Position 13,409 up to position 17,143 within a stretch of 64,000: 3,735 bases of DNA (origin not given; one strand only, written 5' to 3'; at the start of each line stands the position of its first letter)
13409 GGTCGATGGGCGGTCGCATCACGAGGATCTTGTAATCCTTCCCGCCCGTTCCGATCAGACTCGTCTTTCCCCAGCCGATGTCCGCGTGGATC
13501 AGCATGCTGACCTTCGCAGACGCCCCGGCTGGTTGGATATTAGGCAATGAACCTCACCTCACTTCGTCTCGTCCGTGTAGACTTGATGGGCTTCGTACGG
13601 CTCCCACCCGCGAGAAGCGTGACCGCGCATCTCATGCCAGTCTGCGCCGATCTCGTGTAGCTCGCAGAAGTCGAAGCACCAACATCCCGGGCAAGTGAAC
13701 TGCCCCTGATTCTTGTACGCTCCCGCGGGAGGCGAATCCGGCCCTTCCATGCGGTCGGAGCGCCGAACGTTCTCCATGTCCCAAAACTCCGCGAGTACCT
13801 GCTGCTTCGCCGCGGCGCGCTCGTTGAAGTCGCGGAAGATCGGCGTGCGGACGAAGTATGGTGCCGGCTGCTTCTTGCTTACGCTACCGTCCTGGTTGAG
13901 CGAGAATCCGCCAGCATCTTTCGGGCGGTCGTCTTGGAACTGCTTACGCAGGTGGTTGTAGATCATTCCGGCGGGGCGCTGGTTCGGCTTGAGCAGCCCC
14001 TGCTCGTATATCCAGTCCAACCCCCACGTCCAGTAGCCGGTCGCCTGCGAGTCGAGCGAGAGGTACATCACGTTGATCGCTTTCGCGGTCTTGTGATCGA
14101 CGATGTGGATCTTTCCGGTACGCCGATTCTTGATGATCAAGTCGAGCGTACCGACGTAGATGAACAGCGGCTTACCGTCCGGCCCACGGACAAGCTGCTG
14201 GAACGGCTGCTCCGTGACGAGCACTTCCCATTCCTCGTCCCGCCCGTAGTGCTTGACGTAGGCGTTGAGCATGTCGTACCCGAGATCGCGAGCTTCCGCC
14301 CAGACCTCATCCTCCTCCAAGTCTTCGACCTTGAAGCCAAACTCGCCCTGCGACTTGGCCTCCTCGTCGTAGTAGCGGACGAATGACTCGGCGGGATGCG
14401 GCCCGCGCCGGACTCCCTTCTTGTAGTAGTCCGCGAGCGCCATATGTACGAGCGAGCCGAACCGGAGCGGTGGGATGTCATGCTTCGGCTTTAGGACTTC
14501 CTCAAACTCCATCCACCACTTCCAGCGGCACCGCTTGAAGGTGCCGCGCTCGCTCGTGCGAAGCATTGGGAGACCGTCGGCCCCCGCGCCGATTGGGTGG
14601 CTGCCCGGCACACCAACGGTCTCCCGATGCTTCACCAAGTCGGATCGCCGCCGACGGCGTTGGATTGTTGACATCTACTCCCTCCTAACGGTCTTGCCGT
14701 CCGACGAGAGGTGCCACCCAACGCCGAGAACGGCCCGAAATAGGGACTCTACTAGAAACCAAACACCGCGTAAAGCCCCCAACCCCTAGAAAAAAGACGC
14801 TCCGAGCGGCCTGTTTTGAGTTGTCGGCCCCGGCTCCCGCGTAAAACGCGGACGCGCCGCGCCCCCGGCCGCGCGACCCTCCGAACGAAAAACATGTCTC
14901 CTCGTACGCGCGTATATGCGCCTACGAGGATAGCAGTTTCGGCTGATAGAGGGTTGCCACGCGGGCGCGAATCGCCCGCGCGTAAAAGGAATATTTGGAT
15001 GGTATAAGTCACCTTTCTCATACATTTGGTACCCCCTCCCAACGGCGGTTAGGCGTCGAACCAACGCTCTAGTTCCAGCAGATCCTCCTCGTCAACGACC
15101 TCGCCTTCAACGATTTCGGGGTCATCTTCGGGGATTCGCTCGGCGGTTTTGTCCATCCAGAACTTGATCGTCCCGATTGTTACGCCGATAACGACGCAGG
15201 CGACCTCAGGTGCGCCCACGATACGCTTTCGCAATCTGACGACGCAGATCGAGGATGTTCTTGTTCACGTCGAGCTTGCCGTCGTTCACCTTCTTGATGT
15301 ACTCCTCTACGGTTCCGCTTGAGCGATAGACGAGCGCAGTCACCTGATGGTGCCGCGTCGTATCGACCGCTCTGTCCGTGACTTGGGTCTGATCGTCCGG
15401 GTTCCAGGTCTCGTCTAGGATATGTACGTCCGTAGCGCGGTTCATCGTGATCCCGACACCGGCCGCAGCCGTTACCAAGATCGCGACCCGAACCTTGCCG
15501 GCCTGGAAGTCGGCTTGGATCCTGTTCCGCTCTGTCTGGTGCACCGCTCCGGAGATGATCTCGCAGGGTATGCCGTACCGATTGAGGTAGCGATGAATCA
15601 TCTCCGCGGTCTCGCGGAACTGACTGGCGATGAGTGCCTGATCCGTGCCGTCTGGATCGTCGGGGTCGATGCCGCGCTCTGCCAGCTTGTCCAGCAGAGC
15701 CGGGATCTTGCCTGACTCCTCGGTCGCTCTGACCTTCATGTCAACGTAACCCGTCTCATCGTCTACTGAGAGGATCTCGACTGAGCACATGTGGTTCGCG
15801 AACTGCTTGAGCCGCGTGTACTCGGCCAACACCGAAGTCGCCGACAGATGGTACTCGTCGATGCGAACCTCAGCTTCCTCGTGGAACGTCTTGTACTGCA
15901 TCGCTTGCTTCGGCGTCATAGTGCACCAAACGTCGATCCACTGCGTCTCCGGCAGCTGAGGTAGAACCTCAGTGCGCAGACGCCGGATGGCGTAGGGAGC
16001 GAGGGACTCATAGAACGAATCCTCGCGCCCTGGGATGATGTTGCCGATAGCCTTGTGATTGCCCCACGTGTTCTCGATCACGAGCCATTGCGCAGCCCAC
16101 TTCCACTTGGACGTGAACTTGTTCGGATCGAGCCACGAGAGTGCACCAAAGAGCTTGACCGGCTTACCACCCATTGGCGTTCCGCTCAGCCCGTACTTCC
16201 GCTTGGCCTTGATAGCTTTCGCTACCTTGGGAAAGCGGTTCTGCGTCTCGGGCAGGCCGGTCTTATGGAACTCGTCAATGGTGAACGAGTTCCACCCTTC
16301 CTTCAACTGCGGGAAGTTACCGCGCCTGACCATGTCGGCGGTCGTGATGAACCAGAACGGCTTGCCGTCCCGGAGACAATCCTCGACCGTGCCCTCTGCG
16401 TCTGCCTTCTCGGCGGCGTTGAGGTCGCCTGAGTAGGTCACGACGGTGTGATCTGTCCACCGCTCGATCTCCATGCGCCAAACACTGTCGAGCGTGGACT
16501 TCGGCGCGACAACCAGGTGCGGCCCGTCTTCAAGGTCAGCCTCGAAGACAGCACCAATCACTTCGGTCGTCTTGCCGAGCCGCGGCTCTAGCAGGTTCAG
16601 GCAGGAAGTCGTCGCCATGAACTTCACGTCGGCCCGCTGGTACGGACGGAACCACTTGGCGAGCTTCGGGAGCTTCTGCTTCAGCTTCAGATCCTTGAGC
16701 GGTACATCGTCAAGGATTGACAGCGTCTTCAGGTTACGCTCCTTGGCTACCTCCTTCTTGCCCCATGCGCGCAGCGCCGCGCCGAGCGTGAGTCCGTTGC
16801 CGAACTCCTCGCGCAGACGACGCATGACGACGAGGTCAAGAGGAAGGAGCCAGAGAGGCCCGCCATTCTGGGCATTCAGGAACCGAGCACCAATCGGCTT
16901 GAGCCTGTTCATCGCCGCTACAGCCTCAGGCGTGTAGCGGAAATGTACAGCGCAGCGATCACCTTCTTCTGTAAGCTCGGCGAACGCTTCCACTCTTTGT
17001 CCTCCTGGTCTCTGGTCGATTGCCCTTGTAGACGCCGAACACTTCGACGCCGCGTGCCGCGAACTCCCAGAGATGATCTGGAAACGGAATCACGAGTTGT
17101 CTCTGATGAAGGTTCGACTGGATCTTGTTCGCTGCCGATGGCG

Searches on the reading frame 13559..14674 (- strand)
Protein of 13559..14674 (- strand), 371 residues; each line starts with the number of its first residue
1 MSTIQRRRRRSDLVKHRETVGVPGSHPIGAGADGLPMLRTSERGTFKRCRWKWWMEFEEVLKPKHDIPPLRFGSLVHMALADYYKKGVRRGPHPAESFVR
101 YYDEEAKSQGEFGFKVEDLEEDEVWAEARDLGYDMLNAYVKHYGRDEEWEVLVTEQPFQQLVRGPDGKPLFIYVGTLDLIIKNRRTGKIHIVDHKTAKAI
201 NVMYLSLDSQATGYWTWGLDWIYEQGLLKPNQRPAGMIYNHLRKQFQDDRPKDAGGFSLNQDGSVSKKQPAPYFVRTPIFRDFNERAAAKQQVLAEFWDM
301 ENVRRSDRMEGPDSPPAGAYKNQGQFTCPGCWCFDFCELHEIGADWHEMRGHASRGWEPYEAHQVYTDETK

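Call 11: search_protein_families(library=pfam, proteins=[window:13559-14674:-])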
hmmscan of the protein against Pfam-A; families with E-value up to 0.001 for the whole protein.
window:13559-14674:- (371 aa): 1 family
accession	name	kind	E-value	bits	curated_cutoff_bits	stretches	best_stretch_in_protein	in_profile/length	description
PF12705.13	PDDEXK_1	-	6.4e-15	56.2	22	1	45-337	9-246/247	PD-(D/E)XK nuclease superfamily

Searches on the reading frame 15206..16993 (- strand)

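Call 11: search_protein_families(library=pfam, proteins=[window:15206-16993:-])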
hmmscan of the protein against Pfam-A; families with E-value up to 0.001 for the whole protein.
window:15206-16993:- (595 aa): 3 families
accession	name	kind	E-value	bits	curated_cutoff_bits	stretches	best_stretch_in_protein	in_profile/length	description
PF00176.29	SNF2-rel_dom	-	9.6e-24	84.4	24.9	1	118-401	1-287/290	SNF2-related domain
PF00271.37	Helicase_C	-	1.1e-15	58.2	23.5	1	450-542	15-106/110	Helicase conserved C-terminal domain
PF04851.21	ResIII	-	0.0003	21.2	22.5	1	140-273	35-162/164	Type III restriction enzyme, res subunit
